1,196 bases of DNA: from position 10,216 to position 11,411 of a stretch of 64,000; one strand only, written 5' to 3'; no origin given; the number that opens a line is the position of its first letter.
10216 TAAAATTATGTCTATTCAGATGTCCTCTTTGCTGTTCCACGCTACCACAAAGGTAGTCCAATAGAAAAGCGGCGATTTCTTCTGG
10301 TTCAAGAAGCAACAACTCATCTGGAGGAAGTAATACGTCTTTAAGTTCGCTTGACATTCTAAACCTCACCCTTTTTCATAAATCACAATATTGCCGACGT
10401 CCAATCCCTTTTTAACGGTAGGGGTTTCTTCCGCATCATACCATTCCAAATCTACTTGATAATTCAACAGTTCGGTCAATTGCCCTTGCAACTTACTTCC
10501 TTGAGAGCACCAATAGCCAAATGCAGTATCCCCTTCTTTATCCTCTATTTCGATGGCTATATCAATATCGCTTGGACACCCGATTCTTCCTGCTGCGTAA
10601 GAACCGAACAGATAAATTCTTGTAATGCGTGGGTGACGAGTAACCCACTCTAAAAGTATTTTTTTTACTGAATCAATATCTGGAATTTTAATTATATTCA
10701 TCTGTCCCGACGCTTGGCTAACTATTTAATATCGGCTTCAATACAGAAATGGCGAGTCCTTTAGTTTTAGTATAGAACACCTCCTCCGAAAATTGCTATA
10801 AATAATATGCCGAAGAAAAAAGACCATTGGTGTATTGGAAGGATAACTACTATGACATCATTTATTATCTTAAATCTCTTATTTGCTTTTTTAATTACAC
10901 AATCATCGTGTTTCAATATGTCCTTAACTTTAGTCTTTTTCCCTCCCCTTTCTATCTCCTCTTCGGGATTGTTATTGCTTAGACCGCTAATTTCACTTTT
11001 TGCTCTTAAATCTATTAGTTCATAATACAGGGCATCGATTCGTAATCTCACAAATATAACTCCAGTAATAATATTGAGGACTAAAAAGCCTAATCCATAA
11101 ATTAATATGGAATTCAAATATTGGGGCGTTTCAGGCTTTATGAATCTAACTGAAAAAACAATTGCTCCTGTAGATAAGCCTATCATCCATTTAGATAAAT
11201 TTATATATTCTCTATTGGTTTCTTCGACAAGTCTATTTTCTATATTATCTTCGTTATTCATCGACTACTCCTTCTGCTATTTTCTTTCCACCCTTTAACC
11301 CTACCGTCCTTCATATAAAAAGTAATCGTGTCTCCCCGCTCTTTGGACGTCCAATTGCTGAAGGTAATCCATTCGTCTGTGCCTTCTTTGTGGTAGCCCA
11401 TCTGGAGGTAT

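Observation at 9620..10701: HEPN(Ymh-family)/MNT toxin-antitoxin-like pair with an unusually long HEPN protein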

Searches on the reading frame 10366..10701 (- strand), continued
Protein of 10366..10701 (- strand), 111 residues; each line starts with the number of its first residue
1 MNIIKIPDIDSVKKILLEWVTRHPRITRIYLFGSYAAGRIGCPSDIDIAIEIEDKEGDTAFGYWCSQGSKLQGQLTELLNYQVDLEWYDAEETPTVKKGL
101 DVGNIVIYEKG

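Call 58: find_homologous_proteins(query=A4, max_evalue=0.001)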
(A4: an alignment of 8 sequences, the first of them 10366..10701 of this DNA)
Query A4 (8 sequences) (111 aa, profile of the alignment): 160 proteins with E <= 0.001 among 8000 candidates; the best 120 are listed.
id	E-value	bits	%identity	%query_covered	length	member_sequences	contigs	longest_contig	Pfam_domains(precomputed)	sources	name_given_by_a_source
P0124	8.7e-55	201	57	96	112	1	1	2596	PF18765.8,PF22014.3,PF01909.30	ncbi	-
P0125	2.0e-52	194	53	94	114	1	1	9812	PF18765.8,PF22014.3,PF01909.30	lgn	-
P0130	2.1e-51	190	59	94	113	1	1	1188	PF18765.8,PF22014.3,PF01909.30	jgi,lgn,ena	jgi:predicted nucleotidyltransferase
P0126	5.3e-51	189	50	98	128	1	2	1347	PF18765.8,PF22014.3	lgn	-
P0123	1.2e-50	188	61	96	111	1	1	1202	PF18765.8,PF22014.3,PF01909.30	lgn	-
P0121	7.0e-50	186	100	100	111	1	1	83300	PF18765.8,PF01909.30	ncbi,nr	ncbi:MAG: nucleotidyltransferase domain-containing protein [Candidatus Omnitrophica bacterium]|nr:nu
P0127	2.9e-49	184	52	95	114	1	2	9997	PF18765.8,PF01909.30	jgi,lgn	-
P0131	3.1e-49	184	58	94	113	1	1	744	PF18765.8,PF01909.30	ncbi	-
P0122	3.2e-49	184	68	95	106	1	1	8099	PF18765.8,PF22014.3,PF01909.30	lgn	-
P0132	1.4e-46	175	60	95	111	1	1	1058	PF18765.8,PF01909.30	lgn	-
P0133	3.3e-46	174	59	97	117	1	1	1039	PF18765.8,PF01909.30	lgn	-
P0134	5.1e-46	173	53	97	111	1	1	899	PF18765.8,PF22014.3,PF01909.30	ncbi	-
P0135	7.6e-45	169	52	97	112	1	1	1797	PF18765.8,PF01909.30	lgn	-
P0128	2.1e-44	168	60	77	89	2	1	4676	PF18765.8,PF01909.30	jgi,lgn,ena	-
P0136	6.6e-44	166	55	98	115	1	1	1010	PF18765.8,PF22014.3,PF01909.30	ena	-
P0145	3.0e-39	151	57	98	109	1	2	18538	PF18765.8,PF22014.3,PF01909.30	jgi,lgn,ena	-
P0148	1.3e-35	140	47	95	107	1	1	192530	PF18765.8,PF22014.3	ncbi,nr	ncbi:MAG: hypothetical protein KGJ09_03565 [Candidatus Omnitrophica bacterium]|nr:hypothetical prote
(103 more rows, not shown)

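Call 61: find_encoding_contigs(protein=P0145, flank=4000, max_places=3)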
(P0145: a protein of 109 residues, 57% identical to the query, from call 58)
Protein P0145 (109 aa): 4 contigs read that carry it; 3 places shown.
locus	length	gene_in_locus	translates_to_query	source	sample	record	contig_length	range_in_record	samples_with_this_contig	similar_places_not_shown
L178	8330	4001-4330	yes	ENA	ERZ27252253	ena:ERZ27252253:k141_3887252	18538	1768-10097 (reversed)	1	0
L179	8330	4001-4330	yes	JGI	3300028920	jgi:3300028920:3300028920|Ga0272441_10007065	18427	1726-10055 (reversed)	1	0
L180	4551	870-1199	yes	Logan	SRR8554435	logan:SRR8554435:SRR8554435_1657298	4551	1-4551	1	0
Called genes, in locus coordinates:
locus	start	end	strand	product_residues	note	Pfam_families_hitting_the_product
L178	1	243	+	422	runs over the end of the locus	PF01420:Methylase_S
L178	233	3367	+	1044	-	PF04313:HSDR_N, PF00270:DEAD (weak), PF04851:ResIII, PF18766:SWI2_SNF2, PF22679:T1R_D3-like, PF11867:T1RH-like_C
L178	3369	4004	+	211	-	-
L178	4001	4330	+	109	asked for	PF22014:DUF6932 (weak), PF01909:NTP_transf_2, PF18765:Polbeta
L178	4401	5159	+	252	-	-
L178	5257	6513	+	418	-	PF13365:Trypsin_2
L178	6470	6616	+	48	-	-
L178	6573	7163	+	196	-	-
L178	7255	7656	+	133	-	-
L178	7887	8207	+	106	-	-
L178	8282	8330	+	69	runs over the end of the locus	-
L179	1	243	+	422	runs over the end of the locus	PF01420:Methylase_S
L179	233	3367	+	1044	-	PF04313:HSDR_N, PF00270:DEAD (weak), PF04851:ResIII, PF18766:SWI2_SNF2, PF22679:T1R_D3-like, PF11867:T1RH-like_C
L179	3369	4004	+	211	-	-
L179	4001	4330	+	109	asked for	PF22014:DUF6932 (weak), PF01909:NTP_transf_2, PF18765:Polbeta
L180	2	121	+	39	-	?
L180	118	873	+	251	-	-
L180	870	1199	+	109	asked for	PF22014:DUF6932 (weak), PF01909:NTP_transf_2, PF18765:Polbeta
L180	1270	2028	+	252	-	-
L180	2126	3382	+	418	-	PF13365:Trypsin_2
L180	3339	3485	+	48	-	-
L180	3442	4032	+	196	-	-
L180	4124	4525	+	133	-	-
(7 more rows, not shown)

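Call 62: find_encoding_contigs(protein=P0148, flank=4000, max_places=3)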
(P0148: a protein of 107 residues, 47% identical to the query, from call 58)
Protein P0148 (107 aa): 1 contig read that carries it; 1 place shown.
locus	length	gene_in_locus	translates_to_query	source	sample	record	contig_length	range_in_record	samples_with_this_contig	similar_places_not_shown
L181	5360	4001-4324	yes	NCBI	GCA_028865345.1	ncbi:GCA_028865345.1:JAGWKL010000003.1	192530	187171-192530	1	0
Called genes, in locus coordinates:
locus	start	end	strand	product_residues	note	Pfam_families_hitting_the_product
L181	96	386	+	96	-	PF09907:HigB_toxin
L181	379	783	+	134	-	PF01381:HTH_3 (weak)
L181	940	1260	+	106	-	PF20586:DUF6788 (weak)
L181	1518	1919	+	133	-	-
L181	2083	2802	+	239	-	-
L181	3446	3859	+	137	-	-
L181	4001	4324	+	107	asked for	PF22014:DUF6932 (weak), PF18765:Polbeta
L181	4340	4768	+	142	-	PF00717:Peptidase_S24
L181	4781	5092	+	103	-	-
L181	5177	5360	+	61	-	?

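Call 65: search_dna_similar(query=window:10366-10701:-, collection=plasmids, mode=protein, max_evalue=0.001, max_rows=15)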
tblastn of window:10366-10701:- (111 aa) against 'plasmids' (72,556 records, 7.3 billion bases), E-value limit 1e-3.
No match.

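Call 72: search_protein_families(library=pfam, proteins=[L178:4401-5159:+, L178:3369-4004:+, L181:4340-4768:+, L181:4781-5092:+, L177:253-648:+, L092:484-822:+, L180:118-873:+, L181:3446-3859:+, L090:2-544:+, L086:3900-4808:+], max_evalue=1)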
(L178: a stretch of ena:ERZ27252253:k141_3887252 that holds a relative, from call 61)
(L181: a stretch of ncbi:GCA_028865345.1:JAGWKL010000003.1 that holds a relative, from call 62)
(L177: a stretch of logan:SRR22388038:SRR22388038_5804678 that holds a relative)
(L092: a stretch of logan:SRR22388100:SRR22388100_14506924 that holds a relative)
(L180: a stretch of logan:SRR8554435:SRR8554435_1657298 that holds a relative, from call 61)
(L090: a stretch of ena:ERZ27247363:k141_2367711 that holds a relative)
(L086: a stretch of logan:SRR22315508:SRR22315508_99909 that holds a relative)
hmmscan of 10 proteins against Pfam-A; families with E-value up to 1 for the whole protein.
L178:4401-5159:+ (252 aa): 4 families
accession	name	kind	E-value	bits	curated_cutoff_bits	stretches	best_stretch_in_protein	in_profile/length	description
PF07299.16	EF-G-binding_N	-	0.036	15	27.1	1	201-249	35-83/83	Elongation factor G-binding protein, N-terminal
PF16677.11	GP3_package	-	0.05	14.2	29.4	0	169-228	16-71/105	DNA-packaging protein gp3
PF17727.6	CtsR_C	-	0.055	14.1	23.8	0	85-123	4-40/72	CtsR C-terminal dimerization domain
PF05168.19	HEPN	-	0.13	12.9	22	1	142-178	12-48/117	HEPN domain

L178:3369-4004:+ (211 aa): 0 families

L181:4340-4768:+ (142 aa): 2 families
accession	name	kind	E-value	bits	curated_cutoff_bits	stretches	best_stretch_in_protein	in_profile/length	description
PF00717.28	Peptidase_S24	-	1.6e-33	115.3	23.3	1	19-135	1-115/116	Peptidase S24-like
PF23638.1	DUF7145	-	0.21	12.1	28.2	1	54-131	12-91/111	Domain of unknown function (DUF7145)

L181:4781-5092:+ (103 aa): 0 families

L177:253-648:+ (131 aa): 0 families

L092:484-822:+ (112 aa): 0 families

L180:118-873:+ (251 aa): 0 families

L181:3446-3859:+ (137 aa): 0 families

L090:2-544:+ (180 aa): 1 family
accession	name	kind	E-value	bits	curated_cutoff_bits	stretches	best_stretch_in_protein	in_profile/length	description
PF14088.11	DUF4268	-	8.4e-12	45.7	27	1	46-174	4-138/140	Domain of unknown function (DUF4268)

L086:3900-4808:+ (302 aa): 2 families
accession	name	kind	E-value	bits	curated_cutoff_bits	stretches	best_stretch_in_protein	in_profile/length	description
PF18739.6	HEPN_Apea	-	0.13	13.2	24.4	1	120-179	51-99/136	Apea-like HEPN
PF11717.14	Tudor-knot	-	0.52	10.7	20.8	0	101-115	27-41/55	RNA binding activity-knot of a chromodomain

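Call 85: search_protein_families(library=phrogs, proteins=[window:10366-10701:-], max_evalue=0.001)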
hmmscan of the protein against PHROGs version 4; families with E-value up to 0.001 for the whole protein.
window:10366-10701:- (111 aa): 0 families

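Call 86: search_protein_families(library=padloc, proteins=[L087:2550-3614:+, L088:3732-4754:+, L178:4401-5159:+, L181:4340-4768:+, L086:5921-6853:+, L086:3900-4808:+, L178:3369-4004:+, L088:2510-3322:+, L178:5257-6513:+], max_evalue=0.01)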
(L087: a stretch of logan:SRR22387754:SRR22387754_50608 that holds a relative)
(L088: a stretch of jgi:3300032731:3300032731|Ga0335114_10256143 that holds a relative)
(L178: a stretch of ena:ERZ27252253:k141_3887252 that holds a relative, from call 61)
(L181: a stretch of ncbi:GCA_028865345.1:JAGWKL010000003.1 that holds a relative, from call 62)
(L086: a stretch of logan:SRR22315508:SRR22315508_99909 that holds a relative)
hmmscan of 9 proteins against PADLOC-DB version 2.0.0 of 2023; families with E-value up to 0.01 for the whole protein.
L087:2550-3614:+ (354 aa): 5 families
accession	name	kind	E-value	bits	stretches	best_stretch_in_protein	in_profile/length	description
PDLC02408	Aga_SIR2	-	1.3e-08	32.4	1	126-334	117-305/343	Class II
PDLC02414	Aga_SIR2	-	9.4e-08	29.7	1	125-330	82-273/313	-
PDLC04087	SIR2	-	7.7e-06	23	1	130-325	102-295/343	-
PDLC04082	SIR2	-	0.00016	18.7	0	271-333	243-303/345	-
PDLC04091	SIR2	-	0.0016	15.7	1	271-340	243-310/345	-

L088:3732-4754:+ (340 aa): 1 family
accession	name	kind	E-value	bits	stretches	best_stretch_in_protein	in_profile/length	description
PDLC04999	PDC-S33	-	1.2e-17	62.4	1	21-149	47-176/349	-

L178:4401-5159:+ (252 aa): 0 families

L181:4340-4768:+ (142 aa): 0 families

L086:5921-6853:+ (310 aa): 1 family
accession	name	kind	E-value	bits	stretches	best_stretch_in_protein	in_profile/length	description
PDLC03000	DUF4238-Pers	-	2.5e-22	77.7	1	4-290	5-292/309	-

L086:3900-4808:+ (302 aa): 0 families

L178:3369-4004:+ (211 aa): 0 families

L088:2510-3322:+ (270 aa): 0 families

L178:5257-6513:+ (418 aa): 5 families
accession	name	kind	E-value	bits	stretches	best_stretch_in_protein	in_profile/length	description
PDLC02960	RT-Protease_XI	-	2.1e-17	61.3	1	42-223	322-501/506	single gene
PDLC02959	RT-Protease_XI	-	2.3e-16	57.8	1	51-209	331-491/510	single gene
PDLC03855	LmuA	-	5e-10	37.2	1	52-202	4-165/425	-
PDLC04593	PDC-M35A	-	3.5e-05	21.7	1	69-148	23-119/216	-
PDLC05022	PDC-S45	-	0.00023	18.2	0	129-194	141-208/293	-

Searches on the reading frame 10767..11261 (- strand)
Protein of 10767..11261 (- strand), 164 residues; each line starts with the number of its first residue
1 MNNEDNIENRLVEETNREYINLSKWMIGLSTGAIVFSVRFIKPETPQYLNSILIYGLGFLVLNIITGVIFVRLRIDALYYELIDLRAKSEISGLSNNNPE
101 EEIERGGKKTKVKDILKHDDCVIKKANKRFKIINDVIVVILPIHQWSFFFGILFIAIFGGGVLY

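Call 3: search_protein_families(library=pfam, proteins=[window:10767-11261:-], max_evalue=0.1)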
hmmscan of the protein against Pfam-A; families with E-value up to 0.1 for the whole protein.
window:10767-11261:- (164 aa): 1 family
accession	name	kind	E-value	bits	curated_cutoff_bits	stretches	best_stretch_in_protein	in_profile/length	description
PF03977.18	OAD_beta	-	0.019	14.5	31.6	1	6-73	219-282/349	Na+-transporting oxaloacetate decarboxylase beta subunit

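Call 4: search_protein_families(library=ncbifam, proteins=[window:10767-11261:-], max_evalue=0.1)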
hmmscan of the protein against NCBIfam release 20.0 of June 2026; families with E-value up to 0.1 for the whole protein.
window:10767-11261:- (164 aa): 4 families
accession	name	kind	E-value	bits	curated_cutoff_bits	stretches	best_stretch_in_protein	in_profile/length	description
TIGR01109.1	Na_pump_decarbB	subfamily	0.0044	16.1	190.6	1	5-73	228-292/354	sodium ion-translocating decarboxylase subunit beta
NF012019.0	PRK15475.1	subfamily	0.059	12.4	822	1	4-73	298-363/433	oxaloacetate decarboxylase subunit beta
NF012020.0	PRK15476.1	subfamily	0.061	12.4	820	1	4-73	298-363/433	oxaloacetate decarboxylase subunit beta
NF012021.0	PRK15477.1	subfamily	0.066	12.3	824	1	4-73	298-363/433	oxaloacetate decarboxylase subunit beta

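Call 5: search_protein_families(library=padloc, proteins=[window:10767-11261:-], max_evalue=0.1)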
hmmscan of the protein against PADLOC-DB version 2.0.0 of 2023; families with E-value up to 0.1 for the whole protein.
window:10767-11261:- (164 aa): 0 families

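Call 85: search_protein_families(library=phrogs, proteins=[window:10767-11261:-], max_evalue=0.001)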
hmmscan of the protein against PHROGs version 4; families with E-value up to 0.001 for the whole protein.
window:10767-11261:- (164 aa): 0 families
